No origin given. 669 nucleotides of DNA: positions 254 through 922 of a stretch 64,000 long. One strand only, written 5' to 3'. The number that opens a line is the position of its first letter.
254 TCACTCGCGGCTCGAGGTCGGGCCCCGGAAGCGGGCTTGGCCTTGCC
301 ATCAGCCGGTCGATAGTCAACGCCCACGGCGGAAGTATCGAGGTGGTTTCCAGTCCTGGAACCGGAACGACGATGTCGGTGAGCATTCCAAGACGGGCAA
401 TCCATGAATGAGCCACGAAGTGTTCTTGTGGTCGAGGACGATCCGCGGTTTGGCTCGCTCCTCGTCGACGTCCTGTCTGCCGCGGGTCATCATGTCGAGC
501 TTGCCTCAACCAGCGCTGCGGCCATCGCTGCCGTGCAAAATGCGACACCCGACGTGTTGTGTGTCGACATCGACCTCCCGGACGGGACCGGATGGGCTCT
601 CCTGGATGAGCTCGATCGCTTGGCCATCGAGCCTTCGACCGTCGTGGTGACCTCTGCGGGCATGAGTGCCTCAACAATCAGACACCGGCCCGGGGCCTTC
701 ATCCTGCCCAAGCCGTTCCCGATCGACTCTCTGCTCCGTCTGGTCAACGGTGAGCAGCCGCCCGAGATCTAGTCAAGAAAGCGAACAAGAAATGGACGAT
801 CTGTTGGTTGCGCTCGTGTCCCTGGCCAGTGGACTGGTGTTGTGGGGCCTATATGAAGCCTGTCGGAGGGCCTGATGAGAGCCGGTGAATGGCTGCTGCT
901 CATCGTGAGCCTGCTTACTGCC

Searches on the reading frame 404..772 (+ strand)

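Call 28: search_protein_families(library=pfam, proteins=[window:404-772:+], max_evalue=0.0001)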
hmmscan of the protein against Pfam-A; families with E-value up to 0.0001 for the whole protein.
window:404-772:+ (122 aa): 1 family
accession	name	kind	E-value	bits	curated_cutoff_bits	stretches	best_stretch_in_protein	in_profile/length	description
PF00072.30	Response_reg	-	7.8e-15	55.4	30.2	1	7-114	1-110/111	Response regulator receiver domain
